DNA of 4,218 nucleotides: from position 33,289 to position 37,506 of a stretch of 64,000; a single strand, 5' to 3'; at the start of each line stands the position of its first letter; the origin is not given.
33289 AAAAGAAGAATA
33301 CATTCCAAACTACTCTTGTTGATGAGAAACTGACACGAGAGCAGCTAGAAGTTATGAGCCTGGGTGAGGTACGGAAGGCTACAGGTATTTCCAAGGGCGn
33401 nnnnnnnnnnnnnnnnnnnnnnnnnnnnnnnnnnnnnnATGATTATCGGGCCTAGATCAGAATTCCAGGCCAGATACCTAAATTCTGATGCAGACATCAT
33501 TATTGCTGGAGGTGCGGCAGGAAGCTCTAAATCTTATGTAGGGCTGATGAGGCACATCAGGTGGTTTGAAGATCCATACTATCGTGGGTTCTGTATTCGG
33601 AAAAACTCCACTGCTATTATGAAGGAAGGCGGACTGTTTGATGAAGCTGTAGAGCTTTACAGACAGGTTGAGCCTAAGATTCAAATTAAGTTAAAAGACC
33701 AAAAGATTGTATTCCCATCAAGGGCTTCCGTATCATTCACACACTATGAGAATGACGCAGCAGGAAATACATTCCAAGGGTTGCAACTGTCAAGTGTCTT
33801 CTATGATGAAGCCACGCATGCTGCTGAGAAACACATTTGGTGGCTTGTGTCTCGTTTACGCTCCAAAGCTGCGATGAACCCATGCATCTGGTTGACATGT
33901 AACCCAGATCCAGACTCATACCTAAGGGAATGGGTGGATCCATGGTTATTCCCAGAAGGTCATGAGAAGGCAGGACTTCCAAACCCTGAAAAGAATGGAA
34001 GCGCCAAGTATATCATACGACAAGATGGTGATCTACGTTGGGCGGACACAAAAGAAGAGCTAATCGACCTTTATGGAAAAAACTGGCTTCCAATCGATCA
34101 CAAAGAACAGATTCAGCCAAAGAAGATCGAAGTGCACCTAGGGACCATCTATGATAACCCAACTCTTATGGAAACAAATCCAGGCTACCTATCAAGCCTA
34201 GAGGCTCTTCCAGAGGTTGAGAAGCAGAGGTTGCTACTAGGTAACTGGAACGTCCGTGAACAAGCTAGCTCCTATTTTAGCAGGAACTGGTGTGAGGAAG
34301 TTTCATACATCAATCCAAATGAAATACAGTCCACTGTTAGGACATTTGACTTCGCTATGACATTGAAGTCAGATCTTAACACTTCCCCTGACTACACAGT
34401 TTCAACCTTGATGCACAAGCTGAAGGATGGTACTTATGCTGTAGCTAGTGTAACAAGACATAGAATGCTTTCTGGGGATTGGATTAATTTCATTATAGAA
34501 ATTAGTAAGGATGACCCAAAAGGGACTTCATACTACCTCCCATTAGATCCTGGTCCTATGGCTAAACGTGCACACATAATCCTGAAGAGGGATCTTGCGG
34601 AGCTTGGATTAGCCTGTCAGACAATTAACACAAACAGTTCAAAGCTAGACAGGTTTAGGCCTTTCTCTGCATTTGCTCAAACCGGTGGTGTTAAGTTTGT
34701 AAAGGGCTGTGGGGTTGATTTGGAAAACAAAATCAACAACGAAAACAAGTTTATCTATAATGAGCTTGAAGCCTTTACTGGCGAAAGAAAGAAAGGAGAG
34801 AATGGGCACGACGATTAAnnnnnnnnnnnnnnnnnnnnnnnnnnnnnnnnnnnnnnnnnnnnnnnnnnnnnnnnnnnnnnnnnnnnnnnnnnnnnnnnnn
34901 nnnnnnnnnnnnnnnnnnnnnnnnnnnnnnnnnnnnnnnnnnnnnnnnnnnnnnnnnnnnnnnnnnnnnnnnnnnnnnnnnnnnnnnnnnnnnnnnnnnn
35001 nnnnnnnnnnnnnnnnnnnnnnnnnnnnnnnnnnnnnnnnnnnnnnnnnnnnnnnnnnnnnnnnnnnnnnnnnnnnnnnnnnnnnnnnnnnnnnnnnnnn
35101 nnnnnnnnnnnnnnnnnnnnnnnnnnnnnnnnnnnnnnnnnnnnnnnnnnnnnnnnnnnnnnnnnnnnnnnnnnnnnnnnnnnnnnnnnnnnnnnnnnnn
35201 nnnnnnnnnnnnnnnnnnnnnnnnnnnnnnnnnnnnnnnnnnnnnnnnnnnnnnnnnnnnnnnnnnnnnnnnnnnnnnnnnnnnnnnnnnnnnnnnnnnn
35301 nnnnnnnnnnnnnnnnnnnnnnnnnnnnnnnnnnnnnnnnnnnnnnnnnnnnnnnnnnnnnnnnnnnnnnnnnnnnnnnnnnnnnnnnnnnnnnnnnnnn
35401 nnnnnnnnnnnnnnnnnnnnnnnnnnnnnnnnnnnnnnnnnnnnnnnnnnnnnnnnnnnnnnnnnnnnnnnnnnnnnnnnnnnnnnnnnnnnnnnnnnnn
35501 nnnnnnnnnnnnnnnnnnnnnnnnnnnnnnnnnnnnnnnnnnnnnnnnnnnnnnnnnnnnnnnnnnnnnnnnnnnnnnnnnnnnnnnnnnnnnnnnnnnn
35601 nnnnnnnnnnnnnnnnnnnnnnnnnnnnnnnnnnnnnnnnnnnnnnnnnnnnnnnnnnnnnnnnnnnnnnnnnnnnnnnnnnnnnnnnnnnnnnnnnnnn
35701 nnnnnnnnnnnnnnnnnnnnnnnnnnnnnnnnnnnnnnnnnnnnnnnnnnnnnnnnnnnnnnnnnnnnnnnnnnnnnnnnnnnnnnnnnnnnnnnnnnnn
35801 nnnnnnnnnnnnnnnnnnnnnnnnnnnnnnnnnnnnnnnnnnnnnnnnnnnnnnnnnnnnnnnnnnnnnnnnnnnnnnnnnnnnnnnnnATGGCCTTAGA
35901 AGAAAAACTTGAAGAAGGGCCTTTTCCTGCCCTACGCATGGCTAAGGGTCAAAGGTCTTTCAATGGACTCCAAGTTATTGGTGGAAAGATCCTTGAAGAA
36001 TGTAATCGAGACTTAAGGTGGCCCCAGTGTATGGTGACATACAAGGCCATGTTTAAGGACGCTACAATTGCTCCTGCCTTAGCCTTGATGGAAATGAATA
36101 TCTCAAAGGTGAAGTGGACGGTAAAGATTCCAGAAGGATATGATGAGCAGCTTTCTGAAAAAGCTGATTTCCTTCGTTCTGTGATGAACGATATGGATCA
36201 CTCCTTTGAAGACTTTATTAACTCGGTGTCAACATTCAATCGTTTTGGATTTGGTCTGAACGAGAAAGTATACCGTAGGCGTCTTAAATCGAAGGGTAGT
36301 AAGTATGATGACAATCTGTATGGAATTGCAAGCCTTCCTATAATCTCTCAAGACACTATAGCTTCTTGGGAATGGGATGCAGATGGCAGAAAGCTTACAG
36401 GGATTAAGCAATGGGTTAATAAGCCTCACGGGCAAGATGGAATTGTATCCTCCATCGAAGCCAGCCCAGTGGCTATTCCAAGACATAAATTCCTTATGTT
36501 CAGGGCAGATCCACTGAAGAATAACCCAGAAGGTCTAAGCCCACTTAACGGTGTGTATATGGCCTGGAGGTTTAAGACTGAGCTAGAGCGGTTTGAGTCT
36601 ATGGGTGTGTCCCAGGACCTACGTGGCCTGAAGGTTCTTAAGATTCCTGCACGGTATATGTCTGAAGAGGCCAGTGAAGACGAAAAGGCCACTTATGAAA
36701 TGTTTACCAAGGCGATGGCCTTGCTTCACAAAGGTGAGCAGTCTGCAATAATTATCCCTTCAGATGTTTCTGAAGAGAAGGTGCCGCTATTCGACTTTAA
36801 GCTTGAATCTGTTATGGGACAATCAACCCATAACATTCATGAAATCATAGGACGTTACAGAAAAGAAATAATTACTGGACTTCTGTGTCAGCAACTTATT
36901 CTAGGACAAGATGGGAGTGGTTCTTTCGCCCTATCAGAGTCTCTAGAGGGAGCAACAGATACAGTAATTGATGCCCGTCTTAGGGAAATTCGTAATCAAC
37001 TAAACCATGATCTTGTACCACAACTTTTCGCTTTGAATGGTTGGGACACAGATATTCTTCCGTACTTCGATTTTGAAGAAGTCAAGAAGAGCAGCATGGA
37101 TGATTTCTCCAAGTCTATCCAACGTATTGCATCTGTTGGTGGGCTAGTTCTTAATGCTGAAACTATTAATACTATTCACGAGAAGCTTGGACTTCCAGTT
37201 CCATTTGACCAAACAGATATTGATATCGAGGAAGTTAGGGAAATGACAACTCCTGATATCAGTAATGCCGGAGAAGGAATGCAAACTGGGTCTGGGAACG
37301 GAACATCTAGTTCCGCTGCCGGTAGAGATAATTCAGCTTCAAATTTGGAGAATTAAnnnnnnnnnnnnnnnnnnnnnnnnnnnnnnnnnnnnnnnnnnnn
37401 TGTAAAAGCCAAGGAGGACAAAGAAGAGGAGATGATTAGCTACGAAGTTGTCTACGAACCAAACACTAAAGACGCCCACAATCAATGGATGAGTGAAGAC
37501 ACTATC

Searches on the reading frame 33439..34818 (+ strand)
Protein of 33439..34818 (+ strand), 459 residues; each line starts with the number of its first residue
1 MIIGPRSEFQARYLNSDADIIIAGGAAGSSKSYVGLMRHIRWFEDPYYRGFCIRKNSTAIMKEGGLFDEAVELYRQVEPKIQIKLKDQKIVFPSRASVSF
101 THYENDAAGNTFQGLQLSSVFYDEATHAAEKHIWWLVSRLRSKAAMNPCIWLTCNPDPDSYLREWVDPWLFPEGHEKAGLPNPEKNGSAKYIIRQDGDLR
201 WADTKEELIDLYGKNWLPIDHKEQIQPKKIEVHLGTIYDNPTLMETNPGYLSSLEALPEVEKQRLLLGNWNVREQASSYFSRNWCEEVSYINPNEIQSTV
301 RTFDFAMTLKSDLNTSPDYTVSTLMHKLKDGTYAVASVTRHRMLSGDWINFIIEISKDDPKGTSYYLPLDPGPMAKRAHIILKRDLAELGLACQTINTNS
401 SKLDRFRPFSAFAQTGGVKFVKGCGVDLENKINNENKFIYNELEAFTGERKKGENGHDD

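Call 13: search_protein_families(library=phrogs, proteins=[window:33439-34818:+])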
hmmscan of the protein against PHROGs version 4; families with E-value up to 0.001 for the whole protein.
window:33439-34818:+ (459 aa): 7 families
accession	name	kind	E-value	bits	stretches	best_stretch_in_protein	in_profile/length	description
phrog_979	-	head and packaging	2.7e-142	476.7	1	2-459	150-587/642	terminase large subunit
phrog_9526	-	head and packaging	2.3e-47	162.8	1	2-269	7-269/280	terminase large subunit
phrog_9453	-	head and packaging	2.3e-25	90.5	1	268-459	1-198/233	terminase large subunit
phrog_2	-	head and packaging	1.8e-15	57.7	1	5-306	266-489/807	terminase large subunit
phrog_12171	-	head and packaging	4.8e-06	27.6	1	361-424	3-64/110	terminase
phrog_38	-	head and packaging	1.2e-05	25.1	1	279-459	527-691/760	terminase large subunit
phrog_15848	-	head and packaging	2.3e-05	24.8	1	15-213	14-218/272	terminase large subunit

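Call 101: search_dna_similar(query=window:33439-34818:+, collection=phages, mode=protein, max_rows=40, rows=spread)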
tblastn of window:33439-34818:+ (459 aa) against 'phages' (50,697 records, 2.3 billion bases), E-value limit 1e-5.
Records with a match: 1283; places in all: 1302; records where one place covers at least 80% of the query: 1146.
Best place of each record, by identity: <60% 1283.
By first word of the organism name: Escherichia 340; Pseudomonas 231; Vibrio 148; Rheinheimera 115; Salmonella 97; Acinetobacter 45; Klebsiella 40; Erwinia 35; Shigella 24; Campylobacter 24; and 41 more.
By host as written in the record: - 190; Rheinheimera sp. BAL341 115; Escherichia coli 99; Pseudomonas aeruginosa 71; Escherichia coli K-12 MG1655 50; Pseudomonas aeruginosa PAO1 26; Campylobacter jejuni 22; Escherichia coli O157:H7 20; and 307 more.
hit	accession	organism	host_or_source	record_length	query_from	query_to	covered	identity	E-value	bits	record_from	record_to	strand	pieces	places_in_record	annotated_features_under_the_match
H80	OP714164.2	Pseudomonas phage vB_PsaM_M1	Pseudomonas sp. ZM01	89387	1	459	100%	59.6%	8e-168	529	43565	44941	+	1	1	large subunit terminase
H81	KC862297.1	Pseudomonas phage PAK_P1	Pseudomonas aeruginosa PAK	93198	2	450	98%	37.1%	2e-91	309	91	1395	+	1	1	putative terminase large subunit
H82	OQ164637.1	Pseudomonas phage HJ01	Pseudomonas aeruginosa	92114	2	450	98%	37.1%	2e-91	309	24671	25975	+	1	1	terminase large subunit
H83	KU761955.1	Pseudomonas phage phiMK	Pseudomonas aeruginosa PAO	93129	2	450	98%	37.1%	2e-91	309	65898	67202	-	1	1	tRNA-Gly | hypothetical protein | terminator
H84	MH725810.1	Pseudomonas phage PaYy-2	Pseudomonas aeruginosa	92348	2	450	98%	37.1%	4e-91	308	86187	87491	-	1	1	putative terminase large subunit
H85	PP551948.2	Pseudomonas phage UNO-G1W1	Pseudomonas fluorescens Migula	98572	2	450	98%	35.9%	2e-84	288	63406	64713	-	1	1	terminase large subunit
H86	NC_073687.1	Pseudomonas phage phiPsa300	Pseudomonas syringae pv. actinidiae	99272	2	423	92%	37.0%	1e-83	286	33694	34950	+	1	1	terminase large subunit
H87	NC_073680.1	Pseudomonas phage M5.1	Pseudomonas syringae pv. Tomato 99TK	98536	2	423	92%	36.6%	7e-82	281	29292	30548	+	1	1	75: terminase large subunit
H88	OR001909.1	Pseudomonas phage 16Q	Pseudomonas syringae pv. syringae 16QsV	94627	2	422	92%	36.2%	8e-81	278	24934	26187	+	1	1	terminase large subunit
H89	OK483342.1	Hafnia phage vB_HalM_SPARTY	Hafnia alvei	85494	2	458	100%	33.0%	3e-55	204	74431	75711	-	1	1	terminase large subunit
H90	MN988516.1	Rhizobium phage RHph_N28_2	Rhizobium etli N731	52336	2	423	92%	34.6%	3e-60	219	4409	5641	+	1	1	terminase large subunit protein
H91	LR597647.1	Escherichia phage rV5_ev147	-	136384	2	450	98%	32.0%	8e-52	194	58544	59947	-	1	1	Terminase, large subunit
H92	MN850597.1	Escherichia phage isim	Escherichia coli K-12 MG1655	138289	2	450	98%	32.0%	1e-51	193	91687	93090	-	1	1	terminase large subunit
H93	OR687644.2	Salmonella phage PC79-13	sewage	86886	36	458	92%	33.6%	9e-58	211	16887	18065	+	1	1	terminase large subunit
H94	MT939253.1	Klebsiella phage vB_KpnM_Seu621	Klebsiella pneumoniae K23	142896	3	450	98%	31.3%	3e-52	195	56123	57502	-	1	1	terminase large subunit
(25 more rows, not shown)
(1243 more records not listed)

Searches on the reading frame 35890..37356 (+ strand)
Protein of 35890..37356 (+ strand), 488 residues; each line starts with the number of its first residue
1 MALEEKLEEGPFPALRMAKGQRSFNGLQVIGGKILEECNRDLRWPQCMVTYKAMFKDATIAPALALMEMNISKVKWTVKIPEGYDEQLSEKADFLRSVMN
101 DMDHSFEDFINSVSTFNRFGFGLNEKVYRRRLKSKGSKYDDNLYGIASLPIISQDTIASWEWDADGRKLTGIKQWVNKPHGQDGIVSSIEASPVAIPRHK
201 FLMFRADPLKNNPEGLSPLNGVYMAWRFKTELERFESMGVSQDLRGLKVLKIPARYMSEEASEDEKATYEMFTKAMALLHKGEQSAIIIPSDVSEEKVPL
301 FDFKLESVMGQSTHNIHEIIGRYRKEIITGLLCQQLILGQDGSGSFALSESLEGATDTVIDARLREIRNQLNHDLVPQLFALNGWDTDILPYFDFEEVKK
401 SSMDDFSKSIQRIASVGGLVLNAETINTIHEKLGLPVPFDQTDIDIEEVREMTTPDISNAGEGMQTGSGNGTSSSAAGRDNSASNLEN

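Call 13: search_protein_families(library=phrogs, proteins=[window:35890-37356:+])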
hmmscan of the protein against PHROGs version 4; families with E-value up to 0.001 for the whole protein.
window:35890-37356:+ (488 aa): 5 families
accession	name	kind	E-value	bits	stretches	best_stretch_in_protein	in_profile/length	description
phrog_113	-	head and packaging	2e-69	236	1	31-454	49-429/1272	portal protein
phrog_30239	-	unknown function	1.9e-17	64.4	1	16-296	29-322/349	-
phrog_28799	-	unknown function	1e-07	33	1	41-140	48-148/178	-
phrog_10231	-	unknown function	5.5e-06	27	1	310-461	14-157/256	-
phrog_12381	-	unknown function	0.00013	23.3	1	242-305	10-74/91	-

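Call 15: search_dna_similar(query=window:35890-37356:+, collection=phages, mode=protein, max_rows=25)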
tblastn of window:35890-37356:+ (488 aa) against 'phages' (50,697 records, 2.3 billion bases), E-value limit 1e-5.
Records with a match: 1483; places in all: 1487; records where one place covers at least 80% of the query: 1282.
Best place of each record, by identity: <60% 1483.
By first word of the organism name: Escherichia 343; Pseudomonas 234; Vibrio 212; Rheinheimera 115; Salmonella 106; Mycobacterium 83; Klebsiella 49; Acinetobacter 44; Erwinia 35; Shigella 24; and 46 more.
By host as written in the record: - 189; Rheinheimera sp. BAL341 115; Escherichia coli 100; Pseudomonas aeruginosa 73; Mycobacterium smegmatis mc2 155 56; Escherichia coli K-12 MG1655 50; Vibrio lentus 40; Pseudomonas aeruginosa PAO1 26; and 336 more.
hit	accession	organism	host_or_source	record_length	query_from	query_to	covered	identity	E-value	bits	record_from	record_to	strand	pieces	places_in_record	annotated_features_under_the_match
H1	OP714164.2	Pseudomonas phage vB_PsaM_M1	Pseudomonas sp. ZM01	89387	6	465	94%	51.1%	2e-151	483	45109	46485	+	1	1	portal protein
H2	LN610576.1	Pseudomonas phage vB_PaeM_PAO1_Ab17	Pseudomonas aeruginosa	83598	6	488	99%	41.2%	9e-104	346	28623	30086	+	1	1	ORF57: hypothetical protein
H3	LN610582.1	Pseudomonas phage vB_PaeM_PAO1_Ab06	Pseudomonas aeruginosa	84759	6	488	99%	41.2%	9e-104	346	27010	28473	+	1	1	none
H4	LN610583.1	Pseudomonas phage vB_PaeM_PAO1_Ab11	Pseudomonas aeruginosa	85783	6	488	99%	41.2%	9e-104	346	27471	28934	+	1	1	record has no annotation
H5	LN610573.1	Pseudomonas phage vB_PaeM_PAO1_Ab03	Pseudomonas aeruginosa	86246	6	488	99%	41.2%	9e-104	346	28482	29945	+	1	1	ORF58: hypothetical protein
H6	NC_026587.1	Pseudomonas phage vB_PaeM_PAO1_Ab03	Pseudomonas aeruginosa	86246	6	488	99%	41.2%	9e-104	346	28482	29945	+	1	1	ORF58: portal protein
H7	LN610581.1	Pseudomonas phage vB_PaeM_PAO1_Ab04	Pseudomonas aeruginosa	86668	6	488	99%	41.2%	9e-104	346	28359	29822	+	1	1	none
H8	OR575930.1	Pseudomonas phage vB_PseuGesM_254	Pseudomonas gessardii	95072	5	488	99%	40.9%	6e-109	361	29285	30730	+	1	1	portal protein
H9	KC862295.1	Pseudomonas phage CHA_P1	Pseudomonas aeruginosa CHA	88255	13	488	98%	41.5%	2e-103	345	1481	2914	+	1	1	hypothetical protein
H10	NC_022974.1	Pseudomonas phage CHA_P1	Pseudomonas aeruginosa CHA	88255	13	488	98%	41.5%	2e-103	345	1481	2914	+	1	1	portal protein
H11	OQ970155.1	Pseudomonas phage LSL4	Pseudomonas aeruginosa PAO1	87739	13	488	98%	41.5%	3e-103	344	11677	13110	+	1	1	portal protein | DNA methyltransferase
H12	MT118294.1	Pseudomonas phage Epa16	Pseudomonas sp.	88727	13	488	98%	41.5%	3e-103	344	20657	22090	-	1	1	hypothetical protein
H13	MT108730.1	Pseudomonas phage Epa24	Pseudomonas sp.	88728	13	488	98%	41.5%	3e-103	344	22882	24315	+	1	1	hypothetical protein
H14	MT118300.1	Pseudomonas phage Epa26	Pseudomonas sp.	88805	13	488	98%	41.5%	3e-103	344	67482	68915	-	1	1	hypothetical protein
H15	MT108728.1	Pseudomonas phage Epa17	Pseudomonas sp.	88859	13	488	98%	41.5%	3e-103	344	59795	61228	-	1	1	hypothetical protein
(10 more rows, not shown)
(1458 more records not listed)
